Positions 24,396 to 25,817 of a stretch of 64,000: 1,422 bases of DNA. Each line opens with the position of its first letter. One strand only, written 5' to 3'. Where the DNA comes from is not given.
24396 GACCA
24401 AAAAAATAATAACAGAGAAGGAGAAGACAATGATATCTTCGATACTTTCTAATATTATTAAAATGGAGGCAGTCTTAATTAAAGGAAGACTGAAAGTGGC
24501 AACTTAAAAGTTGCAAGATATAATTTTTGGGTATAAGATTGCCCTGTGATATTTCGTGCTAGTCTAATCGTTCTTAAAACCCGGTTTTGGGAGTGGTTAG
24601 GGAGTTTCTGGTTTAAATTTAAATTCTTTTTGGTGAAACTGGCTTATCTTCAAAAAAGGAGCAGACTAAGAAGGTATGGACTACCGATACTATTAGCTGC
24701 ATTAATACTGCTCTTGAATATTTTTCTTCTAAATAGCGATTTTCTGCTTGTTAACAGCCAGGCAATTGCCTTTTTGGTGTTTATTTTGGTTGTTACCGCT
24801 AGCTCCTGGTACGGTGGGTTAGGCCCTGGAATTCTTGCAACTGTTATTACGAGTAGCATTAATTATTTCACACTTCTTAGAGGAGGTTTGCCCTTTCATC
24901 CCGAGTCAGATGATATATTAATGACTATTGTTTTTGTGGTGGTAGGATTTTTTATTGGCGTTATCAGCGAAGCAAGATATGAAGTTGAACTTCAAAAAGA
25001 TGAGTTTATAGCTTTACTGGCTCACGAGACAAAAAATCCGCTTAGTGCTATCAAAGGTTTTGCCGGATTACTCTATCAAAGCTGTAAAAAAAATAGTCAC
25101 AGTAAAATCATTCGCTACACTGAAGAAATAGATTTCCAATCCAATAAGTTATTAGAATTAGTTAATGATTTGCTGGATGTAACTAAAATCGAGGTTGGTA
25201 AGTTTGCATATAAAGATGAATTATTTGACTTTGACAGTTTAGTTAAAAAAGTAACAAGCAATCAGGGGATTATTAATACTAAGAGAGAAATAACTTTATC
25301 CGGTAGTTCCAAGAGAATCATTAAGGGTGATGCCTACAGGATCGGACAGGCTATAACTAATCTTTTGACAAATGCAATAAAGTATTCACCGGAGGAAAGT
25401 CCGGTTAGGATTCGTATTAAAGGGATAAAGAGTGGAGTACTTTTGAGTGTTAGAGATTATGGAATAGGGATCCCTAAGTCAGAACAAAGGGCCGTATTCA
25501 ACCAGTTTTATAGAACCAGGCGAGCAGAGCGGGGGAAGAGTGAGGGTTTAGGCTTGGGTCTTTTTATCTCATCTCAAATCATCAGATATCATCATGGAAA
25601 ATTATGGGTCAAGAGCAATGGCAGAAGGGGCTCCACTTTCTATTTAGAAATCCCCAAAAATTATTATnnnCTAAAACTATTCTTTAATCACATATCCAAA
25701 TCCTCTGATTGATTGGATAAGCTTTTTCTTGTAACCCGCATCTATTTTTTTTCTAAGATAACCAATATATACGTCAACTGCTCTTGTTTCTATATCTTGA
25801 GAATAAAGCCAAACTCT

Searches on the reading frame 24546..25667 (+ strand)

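Call 43: search_protein_families(library=ncbifam, proteins=[window:24546-25667:+], max_evalue=0.00001)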
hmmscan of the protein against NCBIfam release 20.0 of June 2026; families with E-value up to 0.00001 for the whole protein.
window:24546-25667:+ (374 aa): 77 families (the best 25 are shown)
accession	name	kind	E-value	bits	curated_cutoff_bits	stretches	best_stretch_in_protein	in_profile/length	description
NF046044.1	PnpS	equivalog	1.6e-47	162.4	400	1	146-370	165-390/390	two-component system histidine kinase PnpS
TIGR02966.1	phoR_proteo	equivalog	3e-45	154.7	334.2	1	147-367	110-331/333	phosphate regulon sensor histidine kinase PhoR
NF033092.0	HK_WalK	equivalog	1.4e-42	146.1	725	1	146-370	367-593/594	cell wall metabolism sensor histidine kinase WalK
TIGR02956.1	TMAO_torS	equivalog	4e-39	134.4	676.5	1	151-370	464-681/967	TMAO reductase system sensor histidine kinase/response regulator TorS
NF041880.1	EPS_EpsF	equivalog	5.7e-39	133.9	900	1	150-367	273-489/492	response regulator EpsF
NF008312.0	PRK11100.1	equivalog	1.4e-38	132.9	356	1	153-371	258-474/477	two-component system sensor histidine kinase CreC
NF047874.1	MASE3_PAS_HK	subfamily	2.6e-38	132.2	560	1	146-372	393-626/655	MASE3 domain-containing sensor histidine kinase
NF041735.1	hist_kin_RppB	equivalog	8.5e-38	130.3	400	1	127-370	192-438/438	two-component system sensor histidine kinase RppB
NF006800.0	PRK09303.1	equivalog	2.6e-35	122.1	342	1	151-370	151-376/383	histidine kinase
NF040691.1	MtrAB_MtrB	equivalog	6.8e-34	117.7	450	1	149-372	270-493/507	MtrAB system histidine kinase MtrB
NF033091.0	HK_VanS_ACDEFG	equivalog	5.9e-33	114.2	400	1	146-361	69-285/293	vancomycin resistance histidine kinase VanS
NF041832.1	near_NosP_CTERM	subfamily_domain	9.1e-32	110.5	400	1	149-371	5-225/370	NahK/ErcS family hybrid sensor histidine kinase/response regulator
NF008318.0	PRK11107.1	equivalog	1.8e-31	109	890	1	151-370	293-517/920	two-component sensor histidine kinase BarA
NF038297.2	hybrid_HK_HrmK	equivalog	2.6e-31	108.9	725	1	151-371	235-457/607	hybrid histidine kinase/response regulator HrmK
NF033093.1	HK_VicK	exception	7.8e-31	107.2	680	1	150-370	208-434/448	cell wall metabolism sensor histidine kinase VicK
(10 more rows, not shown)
